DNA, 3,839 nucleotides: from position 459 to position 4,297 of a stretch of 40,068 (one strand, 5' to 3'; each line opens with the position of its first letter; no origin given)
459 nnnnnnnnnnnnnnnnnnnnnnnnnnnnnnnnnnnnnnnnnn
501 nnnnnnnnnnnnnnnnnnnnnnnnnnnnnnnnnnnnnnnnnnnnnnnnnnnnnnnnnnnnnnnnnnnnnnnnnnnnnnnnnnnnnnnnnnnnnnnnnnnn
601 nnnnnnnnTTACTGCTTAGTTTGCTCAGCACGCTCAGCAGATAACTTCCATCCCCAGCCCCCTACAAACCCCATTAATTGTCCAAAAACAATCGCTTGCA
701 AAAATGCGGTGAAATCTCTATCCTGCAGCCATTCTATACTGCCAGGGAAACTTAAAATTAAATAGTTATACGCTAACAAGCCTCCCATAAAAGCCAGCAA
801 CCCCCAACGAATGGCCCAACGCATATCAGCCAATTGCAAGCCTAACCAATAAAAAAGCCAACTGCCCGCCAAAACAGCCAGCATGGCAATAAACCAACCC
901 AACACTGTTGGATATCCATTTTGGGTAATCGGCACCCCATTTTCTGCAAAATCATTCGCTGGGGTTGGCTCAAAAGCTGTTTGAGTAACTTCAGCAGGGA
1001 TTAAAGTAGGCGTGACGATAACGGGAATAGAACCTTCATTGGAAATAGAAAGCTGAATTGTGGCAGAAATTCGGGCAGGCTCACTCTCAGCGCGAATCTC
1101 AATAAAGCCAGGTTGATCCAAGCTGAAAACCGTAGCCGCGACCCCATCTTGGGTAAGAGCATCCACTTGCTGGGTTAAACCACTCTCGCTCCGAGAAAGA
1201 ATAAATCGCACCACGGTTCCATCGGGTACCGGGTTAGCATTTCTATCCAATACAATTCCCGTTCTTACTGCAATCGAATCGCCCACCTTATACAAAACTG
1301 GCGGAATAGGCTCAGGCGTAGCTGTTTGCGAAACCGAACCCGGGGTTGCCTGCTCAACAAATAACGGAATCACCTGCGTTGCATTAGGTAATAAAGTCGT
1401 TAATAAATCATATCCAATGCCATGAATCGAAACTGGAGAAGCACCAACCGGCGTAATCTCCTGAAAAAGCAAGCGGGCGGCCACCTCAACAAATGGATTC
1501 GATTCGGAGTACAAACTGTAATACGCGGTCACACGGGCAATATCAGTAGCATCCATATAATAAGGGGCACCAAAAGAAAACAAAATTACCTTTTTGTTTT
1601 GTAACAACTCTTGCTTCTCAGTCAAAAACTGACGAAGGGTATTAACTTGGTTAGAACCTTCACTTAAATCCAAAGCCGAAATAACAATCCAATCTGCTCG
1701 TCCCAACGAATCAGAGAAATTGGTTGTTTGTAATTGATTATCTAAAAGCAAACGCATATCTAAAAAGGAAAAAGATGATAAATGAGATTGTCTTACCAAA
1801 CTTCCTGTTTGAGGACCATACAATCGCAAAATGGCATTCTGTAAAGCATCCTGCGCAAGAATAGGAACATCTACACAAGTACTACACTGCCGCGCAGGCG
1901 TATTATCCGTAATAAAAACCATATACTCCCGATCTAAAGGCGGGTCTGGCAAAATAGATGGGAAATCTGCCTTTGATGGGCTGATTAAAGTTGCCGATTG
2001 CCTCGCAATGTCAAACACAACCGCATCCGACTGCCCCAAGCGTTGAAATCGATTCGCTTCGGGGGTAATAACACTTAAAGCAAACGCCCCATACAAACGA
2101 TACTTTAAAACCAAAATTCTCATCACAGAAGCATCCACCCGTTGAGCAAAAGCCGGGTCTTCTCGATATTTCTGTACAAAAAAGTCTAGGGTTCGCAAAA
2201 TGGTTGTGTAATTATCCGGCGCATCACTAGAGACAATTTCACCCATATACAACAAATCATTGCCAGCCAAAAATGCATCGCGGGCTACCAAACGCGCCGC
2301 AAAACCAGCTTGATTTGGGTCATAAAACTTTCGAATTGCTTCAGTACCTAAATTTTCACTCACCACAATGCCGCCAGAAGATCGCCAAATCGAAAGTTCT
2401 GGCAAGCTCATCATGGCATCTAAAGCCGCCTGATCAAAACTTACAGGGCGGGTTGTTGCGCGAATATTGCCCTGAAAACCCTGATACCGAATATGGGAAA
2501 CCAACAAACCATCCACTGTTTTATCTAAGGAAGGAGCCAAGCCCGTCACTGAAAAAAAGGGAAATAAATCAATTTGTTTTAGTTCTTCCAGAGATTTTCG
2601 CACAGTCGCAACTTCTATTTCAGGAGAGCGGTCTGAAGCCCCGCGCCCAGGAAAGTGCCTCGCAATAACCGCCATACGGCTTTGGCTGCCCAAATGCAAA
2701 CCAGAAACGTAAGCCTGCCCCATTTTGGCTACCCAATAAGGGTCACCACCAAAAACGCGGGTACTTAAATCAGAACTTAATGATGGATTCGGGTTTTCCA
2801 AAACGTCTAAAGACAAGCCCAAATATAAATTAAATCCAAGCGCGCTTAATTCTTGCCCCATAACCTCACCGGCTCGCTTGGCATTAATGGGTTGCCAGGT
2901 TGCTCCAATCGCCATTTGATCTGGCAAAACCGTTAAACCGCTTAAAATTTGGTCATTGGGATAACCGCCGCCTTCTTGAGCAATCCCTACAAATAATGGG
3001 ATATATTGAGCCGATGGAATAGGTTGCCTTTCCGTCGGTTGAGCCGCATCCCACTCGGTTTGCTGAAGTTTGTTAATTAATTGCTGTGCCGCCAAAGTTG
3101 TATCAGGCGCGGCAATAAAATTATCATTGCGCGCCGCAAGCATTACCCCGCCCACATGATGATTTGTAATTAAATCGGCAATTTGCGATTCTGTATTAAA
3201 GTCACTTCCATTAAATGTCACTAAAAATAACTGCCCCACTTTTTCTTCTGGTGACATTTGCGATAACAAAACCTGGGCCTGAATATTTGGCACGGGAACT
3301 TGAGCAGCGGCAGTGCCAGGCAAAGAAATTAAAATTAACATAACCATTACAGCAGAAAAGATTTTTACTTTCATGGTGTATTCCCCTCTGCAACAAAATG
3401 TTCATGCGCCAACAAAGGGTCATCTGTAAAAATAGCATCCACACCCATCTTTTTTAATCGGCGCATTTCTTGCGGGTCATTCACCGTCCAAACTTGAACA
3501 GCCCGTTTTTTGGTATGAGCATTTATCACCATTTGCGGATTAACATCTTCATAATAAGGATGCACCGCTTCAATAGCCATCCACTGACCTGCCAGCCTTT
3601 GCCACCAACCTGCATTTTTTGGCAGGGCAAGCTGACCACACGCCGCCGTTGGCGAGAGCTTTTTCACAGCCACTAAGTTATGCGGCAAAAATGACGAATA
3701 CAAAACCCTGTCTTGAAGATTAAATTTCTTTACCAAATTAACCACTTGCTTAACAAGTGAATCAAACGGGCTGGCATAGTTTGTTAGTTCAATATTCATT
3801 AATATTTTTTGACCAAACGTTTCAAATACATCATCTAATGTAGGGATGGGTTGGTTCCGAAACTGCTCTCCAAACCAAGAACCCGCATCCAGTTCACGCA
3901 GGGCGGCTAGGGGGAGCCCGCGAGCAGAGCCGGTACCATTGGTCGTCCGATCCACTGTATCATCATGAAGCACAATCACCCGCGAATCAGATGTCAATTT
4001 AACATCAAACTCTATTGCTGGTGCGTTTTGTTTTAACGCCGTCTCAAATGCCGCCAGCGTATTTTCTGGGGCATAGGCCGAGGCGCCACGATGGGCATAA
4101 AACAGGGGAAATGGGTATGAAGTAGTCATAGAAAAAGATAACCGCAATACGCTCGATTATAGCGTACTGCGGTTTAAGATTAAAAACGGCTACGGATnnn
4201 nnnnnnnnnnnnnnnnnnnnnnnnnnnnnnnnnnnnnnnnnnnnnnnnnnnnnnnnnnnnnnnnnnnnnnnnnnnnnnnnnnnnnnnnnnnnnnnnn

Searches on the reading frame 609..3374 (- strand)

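Call 15: search_protein_families(library=pfam, proteins=[window:609-3374:-], max_evalue=0.0001)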
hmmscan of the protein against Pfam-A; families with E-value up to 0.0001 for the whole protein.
window:609-3374:- (921 aa): 1 family
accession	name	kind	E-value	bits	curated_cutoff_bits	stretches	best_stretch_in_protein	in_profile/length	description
PF00933.27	Glyco_hydro_3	-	2e-36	126.5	27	1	43-421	3-314/316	Glycosyl hydrolase family 3 N terminal domain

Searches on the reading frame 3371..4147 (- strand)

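Call 15: search_protein_families(library=pfam, proteins=[window:3371-4147:-], max_evalue=0.0001)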
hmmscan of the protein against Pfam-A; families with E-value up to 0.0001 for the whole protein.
window:3371-4147:- (258 aa): 2 families
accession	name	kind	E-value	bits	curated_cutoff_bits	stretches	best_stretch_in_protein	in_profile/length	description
PF03009.23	GDPD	-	2.3e-54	185.5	23.6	1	19-244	1-242/244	Glycerophosphoryl diester phosphodiesterase family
PF13653.12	GDPD_2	-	9.2e-06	26.4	27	1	218-244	3-29/30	Glycerophosphoryl diester phosphodiesterase family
